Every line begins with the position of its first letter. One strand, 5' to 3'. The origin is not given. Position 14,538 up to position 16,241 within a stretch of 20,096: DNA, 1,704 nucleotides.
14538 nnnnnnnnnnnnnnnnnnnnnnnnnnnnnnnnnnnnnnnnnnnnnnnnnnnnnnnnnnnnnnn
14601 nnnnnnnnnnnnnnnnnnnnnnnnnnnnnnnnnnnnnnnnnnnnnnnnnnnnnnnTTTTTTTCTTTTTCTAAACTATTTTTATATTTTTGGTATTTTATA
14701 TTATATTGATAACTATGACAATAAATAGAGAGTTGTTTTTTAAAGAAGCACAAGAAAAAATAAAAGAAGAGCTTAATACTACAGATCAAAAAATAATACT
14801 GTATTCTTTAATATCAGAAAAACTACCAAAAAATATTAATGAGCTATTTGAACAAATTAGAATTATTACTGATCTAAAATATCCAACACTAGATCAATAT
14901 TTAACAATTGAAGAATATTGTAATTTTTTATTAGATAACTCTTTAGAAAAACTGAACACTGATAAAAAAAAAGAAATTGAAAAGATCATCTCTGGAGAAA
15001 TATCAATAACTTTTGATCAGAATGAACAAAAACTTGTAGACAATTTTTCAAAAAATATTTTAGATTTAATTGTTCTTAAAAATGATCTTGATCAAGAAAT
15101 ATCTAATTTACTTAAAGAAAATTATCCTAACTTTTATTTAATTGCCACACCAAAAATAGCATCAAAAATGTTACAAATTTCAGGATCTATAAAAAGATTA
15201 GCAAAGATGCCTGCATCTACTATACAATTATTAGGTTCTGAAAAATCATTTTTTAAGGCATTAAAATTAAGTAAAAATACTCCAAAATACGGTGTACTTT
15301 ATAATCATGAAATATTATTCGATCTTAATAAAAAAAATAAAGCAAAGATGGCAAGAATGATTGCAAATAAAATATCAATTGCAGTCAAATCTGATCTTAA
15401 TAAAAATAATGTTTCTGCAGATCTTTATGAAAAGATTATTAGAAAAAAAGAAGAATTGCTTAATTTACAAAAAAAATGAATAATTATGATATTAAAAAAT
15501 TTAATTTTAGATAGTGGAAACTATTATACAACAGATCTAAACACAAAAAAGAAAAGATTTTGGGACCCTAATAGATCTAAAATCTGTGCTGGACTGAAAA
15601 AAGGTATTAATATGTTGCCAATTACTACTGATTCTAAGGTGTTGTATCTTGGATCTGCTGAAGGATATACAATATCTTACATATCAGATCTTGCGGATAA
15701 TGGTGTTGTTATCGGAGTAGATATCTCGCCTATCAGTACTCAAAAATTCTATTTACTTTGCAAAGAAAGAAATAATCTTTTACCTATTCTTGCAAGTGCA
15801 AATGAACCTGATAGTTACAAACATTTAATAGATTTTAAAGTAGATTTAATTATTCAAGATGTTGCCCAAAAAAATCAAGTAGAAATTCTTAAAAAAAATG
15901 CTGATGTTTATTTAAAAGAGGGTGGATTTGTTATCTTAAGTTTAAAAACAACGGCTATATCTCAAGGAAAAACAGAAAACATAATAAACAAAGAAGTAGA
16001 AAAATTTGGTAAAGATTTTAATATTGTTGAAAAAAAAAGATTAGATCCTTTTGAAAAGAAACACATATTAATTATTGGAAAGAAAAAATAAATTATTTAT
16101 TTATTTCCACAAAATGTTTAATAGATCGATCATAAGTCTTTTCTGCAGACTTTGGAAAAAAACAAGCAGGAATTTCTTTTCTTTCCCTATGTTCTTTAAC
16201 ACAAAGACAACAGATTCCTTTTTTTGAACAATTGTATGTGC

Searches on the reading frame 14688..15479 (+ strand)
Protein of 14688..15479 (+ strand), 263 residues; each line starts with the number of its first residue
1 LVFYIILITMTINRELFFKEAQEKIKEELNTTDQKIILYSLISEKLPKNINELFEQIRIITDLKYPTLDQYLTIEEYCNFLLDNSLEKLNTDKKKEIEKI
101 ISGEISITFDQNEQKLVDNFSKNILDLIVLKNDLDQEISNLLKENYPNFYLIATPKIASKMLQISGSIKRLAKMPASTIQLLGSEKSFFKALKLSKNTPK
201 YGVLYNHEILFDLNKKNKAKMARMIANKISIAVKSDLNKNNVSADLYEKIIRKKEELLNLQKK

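Call 21: search_protein_families(library=pfam, proteins=[window:14688-15479:+], max_evalue=0.01)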
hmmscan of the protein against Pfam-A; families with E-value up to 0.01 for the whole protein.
window:14688-15479:+ (263 aa): 1 family
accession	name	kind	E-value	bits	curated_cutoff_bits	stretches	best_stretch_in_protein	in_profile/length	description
PF01798.23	Nop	-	3.6e-37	128.5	25.4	1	43-251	2-223/228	snoRNA binding domain, fibrillarin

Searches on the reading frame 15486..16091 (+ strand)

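Call 21: search_protein_families(library=pfam, proteins=[window:15486-16091:+], max_evalue=0.01)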
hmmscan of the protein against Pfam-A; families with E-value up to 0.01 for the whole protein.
window:15486-16091:+ (201 aa): 2 families
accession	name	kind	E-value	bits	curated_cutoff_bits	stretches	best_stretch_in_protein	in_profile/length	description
PF01269.23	Fibrillarin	-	3e-53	180.7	27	1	18-200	41-225/227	Fibrillarin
PF01728.25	FtsJ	-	7e-05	23.3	24.1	1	38-179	10-146/181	FtsJ-like methyltransferase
